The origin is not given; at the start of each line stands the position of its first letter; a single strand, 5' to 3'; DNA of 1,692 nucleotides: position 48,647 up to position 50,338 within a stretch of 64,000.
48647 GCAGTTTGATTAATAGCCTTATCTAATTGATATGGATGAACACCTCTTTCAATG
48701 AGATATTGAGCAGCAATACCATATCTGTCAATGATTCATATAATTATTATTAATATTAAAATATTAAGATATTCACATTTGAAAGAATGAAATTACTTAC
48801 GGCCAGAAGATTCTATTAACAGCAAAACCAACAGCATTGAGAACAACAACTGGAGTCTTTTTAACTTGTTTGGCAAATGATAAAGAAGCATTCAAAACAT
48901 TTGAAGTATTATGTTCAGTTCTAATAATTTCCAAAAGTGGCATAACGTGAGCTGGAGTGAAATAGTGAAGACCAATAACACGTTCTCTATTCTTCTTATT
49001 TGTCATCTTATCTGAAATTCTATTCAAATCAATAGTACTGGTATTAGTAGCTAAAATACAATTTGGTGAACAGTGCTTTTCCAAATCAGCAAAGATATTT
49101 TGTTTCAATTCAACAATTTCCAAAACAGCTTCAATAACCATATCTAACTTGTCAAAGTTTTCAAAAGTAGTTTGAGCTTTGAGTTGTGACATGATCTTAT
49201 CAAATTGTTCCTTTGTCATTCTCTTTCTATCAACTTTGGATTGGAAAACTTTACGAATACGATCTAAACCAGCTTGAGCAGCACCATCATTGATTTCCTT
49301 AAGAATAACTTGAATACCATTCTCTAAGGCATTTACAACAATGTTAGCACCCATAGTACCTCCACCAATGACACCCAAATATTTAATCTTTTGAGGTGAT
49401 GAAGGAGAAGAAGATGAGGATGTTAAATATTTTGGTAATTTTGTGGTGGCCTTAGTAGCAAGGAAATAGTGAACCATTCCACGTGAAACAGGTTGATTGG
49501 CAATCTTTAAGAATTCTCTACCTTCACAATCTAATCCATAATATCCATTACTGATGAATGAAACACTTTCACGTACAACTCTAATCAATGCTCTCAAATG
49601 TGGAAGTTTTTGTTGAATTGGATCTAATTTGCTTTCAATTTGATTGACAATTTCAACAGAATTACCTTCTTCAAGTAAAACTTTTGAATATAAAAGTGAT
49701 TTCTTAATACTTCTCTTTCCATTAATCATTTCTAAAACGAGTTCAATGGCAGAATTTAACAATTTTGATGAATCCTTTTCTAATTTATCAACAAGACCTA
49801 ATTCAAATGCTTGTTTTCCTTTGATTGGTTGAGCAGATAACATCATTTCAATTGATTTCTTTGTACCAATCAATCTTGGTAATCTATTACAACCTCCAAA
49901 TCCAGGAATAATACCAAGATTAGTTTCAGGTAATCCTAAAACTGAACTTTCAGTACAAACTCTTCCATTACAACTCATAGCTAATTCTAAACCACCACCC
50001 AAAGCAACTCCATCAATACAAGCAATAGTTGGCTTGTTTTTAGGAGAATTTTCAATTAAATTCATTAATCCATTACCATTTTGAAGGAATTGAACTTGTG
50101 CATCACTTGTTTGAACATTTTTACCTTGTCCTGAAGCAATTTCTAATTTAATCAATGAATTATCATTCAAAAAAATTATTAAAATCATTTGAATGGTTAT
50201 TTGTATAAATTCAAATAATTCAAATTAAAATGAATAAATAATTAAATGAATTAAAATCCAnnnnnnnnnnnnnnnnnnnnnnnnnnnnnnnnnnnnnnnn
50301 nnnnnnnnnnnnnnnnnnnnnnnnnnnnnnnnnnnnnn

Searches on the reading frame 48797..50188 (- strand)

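Call 19: search_protein_families(library=pfam, max_evalue=0.001, proteins=[window:48797-50188:-])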
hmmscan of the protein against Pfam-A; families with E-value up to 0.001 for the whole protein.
window:48797-50188:- (463 aa): 4 families
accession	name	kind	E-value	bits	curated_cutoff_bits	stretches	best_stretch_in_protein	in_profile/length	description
PF02737.24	3HCDH_N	-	5e-54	183.4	22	1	271-451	2-178/180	3-hydroxyacyl-CoA dehydrogenase, NAD binding domain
PF00378.25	ECH_1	-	1.9e-24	86.8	27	1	34-161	73-197/251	Enoyl-CoA hydratase/isomerase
PF16113.10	ECH_2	-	2.6e-18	67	27.2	1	28-140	66-175/335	Enoyl-CoA hydratase/isomerase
PF03446.21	NAD_binding_2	-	0.00043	20.8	21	0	271-343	2-70/161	NAD binding domain of 6-phosphogluconate dehydrogenase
